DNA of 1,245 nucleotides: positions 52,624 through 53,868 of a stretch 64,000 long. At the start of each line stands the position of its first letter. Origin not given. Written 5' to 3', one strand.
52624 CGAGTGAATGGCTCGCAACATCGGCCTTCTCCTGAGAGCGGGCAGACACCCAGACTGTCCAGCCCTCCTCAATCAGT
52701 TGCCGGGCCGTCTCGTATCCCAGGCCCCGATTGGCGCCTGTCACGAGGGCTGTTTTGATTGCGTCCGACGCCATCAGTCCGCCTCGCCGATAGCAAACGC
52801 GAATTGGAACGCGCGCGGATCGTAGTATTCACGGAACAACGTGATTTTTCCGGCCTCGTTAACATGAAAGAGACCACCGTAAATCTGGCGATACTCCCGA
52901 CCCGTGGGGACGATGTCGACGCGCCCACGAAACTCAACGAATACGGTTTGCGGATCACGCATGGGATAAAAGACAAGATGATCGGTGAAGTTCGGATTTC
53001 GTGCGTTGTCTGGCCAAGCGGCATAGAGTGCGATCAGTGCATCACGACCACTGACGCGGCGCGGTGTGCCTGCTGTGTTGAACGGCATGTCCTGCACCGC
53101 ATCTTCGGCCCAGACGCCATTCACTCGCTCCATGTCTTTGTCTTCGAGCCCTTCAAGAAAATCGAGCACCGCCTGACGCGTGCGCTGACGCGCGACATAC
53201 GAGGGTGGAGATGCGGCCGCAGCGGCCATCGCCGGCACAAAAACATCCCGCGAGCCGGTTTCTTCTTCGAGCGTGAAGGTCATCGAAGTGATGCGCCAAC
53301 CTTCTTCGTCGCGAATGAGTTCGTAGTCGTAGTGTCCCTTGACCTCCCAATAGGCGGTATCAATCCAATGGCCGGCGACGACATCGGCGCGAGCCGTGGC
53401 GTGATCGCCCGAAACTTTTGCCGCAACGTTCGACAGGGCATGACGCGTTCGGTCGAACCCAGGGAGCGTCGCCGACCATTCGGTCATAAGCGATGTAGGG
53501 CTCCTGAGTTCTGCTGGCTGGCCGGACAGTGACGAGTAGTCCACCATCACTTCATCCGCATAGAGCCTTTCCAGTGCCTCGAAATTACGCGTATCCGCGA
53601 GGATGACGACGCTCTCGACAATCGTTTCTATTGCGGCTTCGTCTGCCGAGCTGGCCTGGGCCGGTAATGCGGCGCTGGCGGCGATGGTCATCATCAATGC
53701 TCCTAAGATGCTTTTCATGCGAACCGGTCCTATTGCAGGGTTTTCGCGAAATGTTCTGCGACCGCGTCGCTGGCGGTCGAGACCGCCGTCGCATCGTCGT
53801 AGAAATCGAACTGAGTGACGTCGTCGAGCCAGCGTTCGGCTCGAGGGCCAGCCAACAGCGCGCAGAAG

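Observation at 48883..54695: Six-gene operon of mostly exported oxidoreductases: three NAD(P)-type enzymes with twin-arginine signals plus a secreted double-NTF2 protein and a hydrolase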

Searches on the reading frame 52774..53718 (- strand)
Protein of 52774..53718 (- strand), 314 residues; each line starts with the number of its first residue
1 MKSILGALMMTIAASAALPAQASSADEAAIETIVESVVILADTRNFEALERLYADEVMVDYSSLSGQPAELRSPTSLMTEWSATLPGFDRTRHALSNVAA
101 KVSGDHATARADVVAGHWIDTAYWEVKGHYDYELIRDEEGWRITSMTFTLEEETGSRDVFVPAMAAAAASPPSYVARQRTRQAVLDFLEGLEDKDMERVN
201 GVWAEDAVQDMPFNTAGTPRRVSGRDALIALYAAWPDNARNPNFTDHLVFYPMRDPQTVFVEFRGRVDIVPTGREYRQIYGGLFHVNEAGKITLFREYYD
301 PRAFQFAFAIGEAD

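Call 3: search_protein_families(library=pfam, proteins=[window:52774-53718:-], max_evalue=0.01)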
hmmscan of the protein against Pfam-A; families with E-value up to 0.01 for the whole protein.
window:52774-53718:- (314 aa): 5 families
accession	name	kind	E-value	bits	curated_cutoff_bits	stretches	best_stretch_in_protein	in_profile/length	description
PF13577.12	SnoaL_4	-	3.1e-28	98.7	24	2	23-147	2-126/126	SnoaL-like domain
PF12680.13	SnoaL_2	-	1.6e-18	67.6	27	2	184-293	1-100/102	SnoaL-like domain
PF14534.12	DUF4440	-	8e-06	26.7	25.2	1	41-143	12-107/107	Domain of unknown function (DUF4440)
PF13474.12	SnoaL_3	-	1.6e-05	25.6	22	0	31-146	2-114/121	SnoaL-like domain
PF00866.24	Ring_hydroxyl_B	-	0.00014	22.4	27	1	77-153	61-140/144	Ring hydroxylating beta subunit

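Call 4: search_protein_families(library=ncbifam, proteins=[window:52774-53718:-], max_evalue=0.01)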
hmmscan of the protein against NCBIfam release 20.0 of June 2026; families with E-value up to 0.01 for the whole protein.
window:52774-53718:- (314 aa): 2 families
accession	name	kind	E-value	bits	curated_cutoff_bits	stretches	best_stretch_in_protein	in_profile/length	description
TIGR02096.1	TIGR02096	subfamily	2e-05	24.9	97.1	0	183-303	3-123/129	ketosteroid isomerase-related protein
NF007214.0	PRK09636.1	subfamily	0.0084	15.3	271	0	152-233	144-228/293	RNA polymerase sigma factor SigJ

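Call 8: find_encoding_contigs(protein=window:52774-53718:-, flank=10000, max_places=8)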
Protein window:52774-53718:- (314 aa): no gene with exactly this product is on record in the collection.

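Call 9: find_homologous_proteins(query=window:52774-53718:-)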
Query window:52774-53718:- (314 aa): 461 proteins with E <= 0.001 among 7098 candidates; the best 120 are listed.
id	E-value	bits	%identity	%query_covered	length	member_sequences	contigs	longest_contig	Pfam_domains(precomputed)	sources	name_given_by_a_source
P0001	2.3e-200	682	100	97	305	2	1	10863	PF12680.14,PF14534.13,PF13577.13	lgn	-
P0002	5.9e-171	586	83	99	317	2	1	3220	PF12680.14,PF14534.13,PF13474.13,PF13577.13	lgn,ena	-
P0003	1.0e-167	575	83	97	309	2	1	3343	PF12680.14,PF14534.13,PF13474.13,PF13577.13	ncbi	ncbi:MAG: nuclear transport factor 2 family protein [Myxococcota bacterium]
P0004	3.2e-152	524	76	97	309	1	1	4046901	PF12680.14,PF14534.13,PF13577.13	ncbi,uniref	ncbi:nuclear transport factor 2 family protein [Roseovarius sp. C03]|uniref:nuclear transport factor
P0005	8.6e-138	477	70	99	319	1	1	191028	PF00866.25,PF12680.14,PF14534.13,PF13474.13,PF13577.13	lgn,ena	-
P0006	3.4e-136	472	70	99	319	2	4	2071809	PF12680.14,PF14534.13,PF13474.13,PF13577.13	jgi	-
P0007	4.2e-134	465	68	99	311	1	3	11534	PF12680.14,PF14534.13,PF13577.13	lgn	-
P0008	4.6e-133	461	66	99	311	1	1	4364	PF07366.19,PF12680.14,PF14534.13,PF13474.13,PF13577.13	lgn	-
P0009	6.6e-133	461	66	99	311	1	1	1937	PF07366.19,PF12680.14,PF14534.13,PF13474.13,PF13577.13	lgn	-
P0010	1.7e-131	456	64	99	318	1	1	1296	PF12680.14,PF13577.13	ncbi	-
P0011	1.8e-131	456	66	100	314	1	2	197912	PF12680.14,PF13577.13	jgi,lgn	jgi:ketosteroid isomerase-like protein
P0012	4.2e-131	455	65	99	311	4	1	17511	PF07366.19,PF12680.14,PF14534.13,PF13474.13,PF13577.13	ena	-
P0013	1.9e-129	449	65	98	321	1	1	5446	PF12680.14,PF14534.13,PF13474.13,PF13577.13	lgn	-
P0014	4.7e-128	445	65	99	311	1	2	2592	PF07366.19,PF12680.14,PF14534.13,PF13474.13,PF13577.13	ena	-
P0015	5.1e-128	445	63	98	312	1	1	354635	PF12680.14,PF14534.13,PF13577.13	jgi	jgi:ketosteroid isomerase-like protein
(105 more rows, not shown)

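Call 11: find_related_loci(query=A1, collection=genome_contigs, flank=10000)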
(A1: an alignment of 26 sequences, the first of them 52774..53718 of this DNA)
Query A1 (314 aa) in genome_contigs; peptide patterns used: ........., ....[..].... (x = any residue, [..] = any of these).
171 stretches matched a pattern; 143 encode a relative of the query (tblastn E <= 1e-3); the best 80 are kept; 80 distinct loci.
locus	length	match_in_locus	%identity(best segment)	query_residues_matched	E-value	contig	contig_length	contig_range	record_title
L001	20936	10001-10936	81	1-312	1e-173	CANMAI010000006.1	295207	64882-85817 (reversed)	uncultured Rhodobacteraceae bacterium isolate 4-2021-3Z.fasta genome assembly, contig: NODE_6, whole genome shotgun sequ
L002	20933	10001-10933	67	1-312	5e-140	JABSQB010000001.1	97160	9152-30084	MAG: Henriciella sp. isolate DT_49 DT-Henriciella-3_scaffold_1, whole genome shotgun sequence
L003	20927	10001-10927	64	1-310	2e-132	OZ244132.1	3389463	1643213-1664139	MAG: Henriciella sp. isolate 58ba6962-8c5f-4585-8a8e-ed2cae2ceb00 genome assembly, chromosome: 1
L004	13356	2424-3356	63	1-312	3e-132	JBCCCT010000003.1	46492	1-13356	MAG: Pseudomonadota bacterium isolate P01_A01_bin.66 k141_113237_length_46492_cov_217.3189, whole genome shotgun sequenc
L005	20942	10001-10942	63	8-312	2e-131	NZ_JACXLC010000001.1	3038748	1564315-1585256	Erythrobacter rubeus strain KMU-140 contig1, whole genome shotgun sequence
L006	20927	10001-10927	63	1-310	8e-129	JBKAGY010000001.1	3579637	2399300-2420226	MAG: Henriciella sp. isolate Ske_MAG3 Ske_MAG3_0001, whole genome shotgun sequence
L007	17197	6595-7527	64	1-312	4e-128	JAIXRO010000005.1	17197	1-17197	MAG: Hyphomonadaceae bacterium isolate C4_MAG_00064 pond_C4_MAG_00064_000000000013, whole genome shotgun sequence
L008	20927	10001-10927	63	1-310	3e-128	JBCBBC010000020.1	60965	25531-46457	MAG: Pseudomonadota bacterium isolate J06576_4 NODE_20_length_60965_cov_9.862025, whole genome shotgun sequence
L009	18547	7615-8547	64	1-312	8e-126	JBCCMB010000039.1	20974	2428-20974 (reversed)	MAG: Pseudomonadota bacterium isolate P01_C01_bin.40 k141_289272_length_20974_cov_22.3611, whole genome shotgun sequence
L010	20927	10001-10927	64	1-310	2e-125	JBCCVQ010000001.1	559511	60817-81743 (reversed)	MAG: Pseudomonadota bacterium isolate P01_E01_bin.41 k141_1390182_length_559511_cov_41.5560, whole genome shotgun sequen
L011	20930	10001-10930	59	2-312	3e-124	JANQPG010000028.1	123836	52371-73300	MAG: Woeseiaceae bacterium isolate IP29b_bin.156 k99_1528747, whole genome shotgun sequence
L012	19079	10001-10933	57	1-312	4e-122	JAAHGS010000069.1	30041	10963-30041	MAG: Symploca sp. SIO2E9 2E9_NODE_69, whole genome shotgun sequence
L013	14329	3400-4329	65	1-310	2e-121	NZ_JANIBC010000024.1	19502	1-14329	Parvularcula maris strain BGMRC 0090 Scaffold24, whole genome shotgun sequence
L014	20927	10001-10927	60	5-314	8e-121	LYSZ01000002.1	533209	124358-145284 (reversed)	MAG: Parvularcula sp. BBD 1991-13 Richardson_scaffold_9, whole genome shotgun sequence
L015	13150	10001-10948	57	1-313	4e-120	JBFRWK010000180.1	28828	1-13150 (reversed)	MAG: Xenococcaceae cyanobacterium isolate 05_out_wi_poop_bin.3 05outWiPooB3_c_000001654374, whole genome shotgun sequenc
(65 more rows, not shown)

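Call 42: predict_structure(alignment_id=A1)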
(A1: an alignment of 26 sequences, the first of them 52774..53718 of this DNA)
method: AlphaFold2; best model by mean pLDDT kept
length: 314 residues; sequences in the alignment: 26
mean_pLDDT: 91.2   pTM: 0.81
mean pLDDT of the five models: 91.2, 91.2, 90.7, 90.1, 89.6
residues with pLDDT >= 90: 266; 70-90: 24; 50-70: 4; < 50: 20
segments of 3 or more residues with pLDDT < 50: 1-19
pLDDT, mean of each block of 10 residues (from residue 1): 34 40 83 97 95 97 95 96 96 97 96 98 98 95 98 97 95 93 98 98 98 85 98 96 96 96 96 94 96 97 89 67
secondary structure, 60 per line:
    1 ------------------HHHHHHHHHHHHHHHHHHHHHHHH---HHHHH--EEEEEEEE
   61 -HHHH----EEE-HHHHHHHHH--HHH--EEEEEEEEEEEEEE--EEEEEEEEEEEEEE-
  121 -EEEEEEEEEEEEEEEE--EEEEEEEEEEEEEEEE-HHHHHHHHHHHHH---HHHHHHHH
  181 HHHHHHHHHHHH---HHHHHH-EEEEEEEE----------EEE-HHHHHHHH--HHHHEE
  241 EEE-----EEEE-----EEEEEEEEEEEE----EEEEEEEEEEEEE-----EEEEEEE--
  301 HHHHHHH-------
elements in order: H19-42 H46-50 E53-60 H62-65 E70-72 H74-82 E90-103 E106-119 E122-137 E140-155 H157-169 H173-192 H196-201 E203-210 E221-223 H225-232 H235-238 E239-243 E249-252 E258-269 E274-286 E292-298 H301-307

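Call 46: fold_search(model_id=the predicted structure, library=pdb)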
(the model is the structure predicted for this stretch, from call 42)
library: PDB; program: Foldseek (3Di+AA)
matches with E <= 10: 1377; with E <= 0.001: 742
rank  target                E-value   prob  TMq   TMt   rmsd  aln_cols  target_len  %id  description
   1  1s5a_C                5.4e-12  1.00  0.40  0.85   1.6       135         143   27  Crystal Structure of Putative Isomerase from Bacillus subtilis (released 2004-05-11)
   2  3rga                  5.4e-12  1.00  0.34  0.38  17.4       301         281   14  Crystal structure of epoxide hydrolase for polyether lasalocid A biosynthesis (released 2012-03-07)
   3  9kw6_C                1.1e-11  1.00  0.33  0.38  17.5       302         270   16  Polyether epoxide hydrolase MonBI-MonBII complex (released 2025-12-10)
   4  9kw6_D                1.5e-11  1.00  0.33  0.38  17.7       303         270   15  Polyether epoxide hydrolase MonBI-MonBII complex (released 2025-12-10)
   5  9kw6_B                1.7e-11  1.00  0.32  0.37  17.7       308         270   15  Polyether epoxide hydrolase MonBI-MonBII complex (released 2025-12-10)
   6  1s5a_A                1.8e-11  1.00  0.40  0.88   1.5       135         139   27  Crystal Structure of Putative Isomerase from Bacillus subtilis (released 2004-05-11)
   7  9kw6_A                2.2e-11  1.00  0.34  0.38  17.7       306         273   16  Polyether epoxide hydrolase MonBI-MonBII complex (released 2025-12-10)
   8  4rzm_B                2.3e-11  1.00  0.35  0.38  17.3       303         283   13  Crystal structure of the Lsd19-lasalocid A complex (released 2015-01-21)
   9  1s5a_D                2.9e-11  1.00  0.41  0.89   1.6       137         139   26  Crystal Structure of Putative Isomerase from Bacillus subtilis (released 2004-05-11)
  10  1s5a_B                4.2e-11  1.00  0.41  0.87   1.5       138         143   26  Crystal Structure of Putative Isomerase from Bacillus subtilis (released 2004-05-11)
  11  4rzm_A                5.0e-11  1.00  0.34  0.39  17.2       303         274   12  Crystal structure of the Lsd19-lasalocid A complex (released 2015-01-21)
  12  9kw8_A                5.3e-11  1.00  0.33  0.38  17.7       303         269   17  Polyether epoxide hydrolase MonBI-MonBII complex with product analogue (released 2025-12-10)
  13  9kw8_C                1.2e-10  1.00  0.32  0.37  17.8       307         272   16  Polyether epoxide hydrolase MonBI-MonBII complex with product analogue (released 2025-12-10)
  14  9kw8_B                1.8e-10  1.00  0.32  0.36  17.9       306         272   16  Polyether epoxide hydrolase MonBI-MonBII complex with product analogue (released 2025-12-10)
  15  4gb5                  3.8e-10  1.00  0.40  0.82   1.8       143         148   26  Crystal structure of Kfla4162 protein from Kribbella flavida (released 2012-09-26)
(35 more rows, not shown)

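Call 78: search_dna_similar(query=window:52774-53718:-, collection=plasmids, mode=protein, max_evalue=1e-20, max_rows=25)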
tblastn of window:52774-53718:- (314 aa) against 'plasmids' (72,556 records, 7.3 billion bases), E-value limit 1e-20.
Records with a match: 4; places in all: 4; records where one place covers at least 80% of the query: 0.
Best place of each record, by identity: <60% 4.
By first word of the organism name: Vibrio 4.
By predicted mobility (MOB-suite, as given by PLSDB): non-mobilizable 4.
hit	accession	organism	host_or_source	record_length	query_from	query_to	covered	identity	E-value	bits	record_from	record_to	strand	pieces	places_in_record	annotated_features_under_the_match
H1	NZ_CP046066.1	Vibrio sp. THAF191d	pure culture,Surface of a polyethylene ...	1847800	30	160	42%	41.7%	3e-23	107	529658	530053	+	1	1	none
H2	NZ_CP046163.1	Vibrio sp. THAF191c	pure culture,Surface of a polyethylene ...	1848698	30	160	42%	41.7%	3e-23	107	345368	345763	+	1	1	none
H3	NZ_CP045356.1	Vibrio sp. THAF64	pure culture,Surface of a sandy ...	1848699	30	160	42%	41.7%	3e-23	107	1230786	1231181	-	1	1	none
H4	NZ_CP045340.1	Vibrio sp. THAF190c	pure culture,Surface of a polyethylene ...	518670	30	160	42%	37.1%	9e-21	100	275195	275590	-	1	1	nuclear transport factor 2 family protein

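Call 79: get_annotated_region(hit=H4, flank=8000)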
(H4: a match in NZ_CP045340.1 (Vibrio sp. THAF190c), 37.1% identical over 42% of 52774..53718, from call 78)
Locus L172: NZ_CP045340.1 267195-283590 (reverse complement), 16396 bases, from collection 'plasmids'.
description: Vibrio sp. THAF190c plasmid pTHAF190c_b, complete sequence
organism: Vibrio sp. THAF190c (NCBI taxid 2587865)
taxonomy: Bacteria; Pseudomonadota; Gammaproteobacteria; Vibrionales; Vibrionaceae; Vibrio; Vibrio sp. THAF190c
host: -; source: pure culture,Surface of a polyethylene microplastic particle present in tank 6 of a marine aquarium ...; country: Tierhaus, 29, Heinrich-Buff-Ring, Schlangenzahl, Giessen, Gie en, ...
typing (MOB-suite, as given by PLSDB): non-mobilizable
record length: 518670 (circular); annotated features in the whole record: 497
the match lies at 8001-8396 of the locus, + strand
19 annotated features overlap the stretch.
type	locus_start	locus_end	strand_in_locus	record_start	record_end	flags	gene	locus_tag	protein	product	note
CDS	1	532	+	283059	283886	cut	-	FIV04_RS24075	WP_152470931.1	oxidoreductase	-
CDS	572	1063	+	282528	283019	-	-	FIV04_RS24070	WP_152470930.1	SRPBCC family protein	-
CDS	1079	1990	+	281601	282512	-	-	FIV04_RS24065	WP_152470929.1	helix-turn-helix transcriptional regulator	-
CDS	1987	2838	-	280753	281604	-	-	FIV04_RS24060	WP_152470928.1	alpha/beta fold hydrolase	-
CDS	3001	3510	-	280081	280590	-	-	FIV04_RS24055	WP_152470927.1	hypothetical protein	-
CDS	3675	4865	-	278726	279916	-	-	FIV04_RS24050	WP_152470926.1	hypothetical protein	-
CDS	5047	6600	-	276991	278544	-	-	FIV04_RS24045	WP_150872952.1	methyl-accepting chemotaxis protein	GO:0006935 - chemotaxis [Evidence IEA]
CDS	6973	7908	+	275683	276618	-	-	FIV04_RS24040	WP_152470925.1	alpha/beta hydrolase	-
CDS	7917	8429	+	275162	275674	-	-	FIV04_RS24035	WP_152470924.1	nuclear transport factor 2 family protein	-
CDS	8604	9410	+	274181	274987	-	-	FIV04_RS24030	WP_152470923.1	hypothetical protein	-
CDS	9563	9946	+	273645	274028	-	-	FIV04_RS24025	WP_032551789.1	hypothetical protein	-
CDS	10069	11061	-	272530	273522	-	add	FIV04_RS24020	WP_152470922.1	adenosine deaminase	GO:0043101 - purine-containing compound salvage [Evidence IEA]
CDS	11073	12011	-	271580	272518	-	-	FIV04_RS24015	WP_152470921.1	nucleoside hydrolase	-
CDS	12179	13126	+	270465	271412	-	-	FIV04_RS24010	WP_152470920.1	ribokinase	-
CDS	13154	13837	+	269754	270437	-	-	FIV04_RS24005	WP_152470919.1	Crp/Fnr family transcriptional regulator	GO:0006355 - regulation of DNA-templated transcription [Evidence IEA]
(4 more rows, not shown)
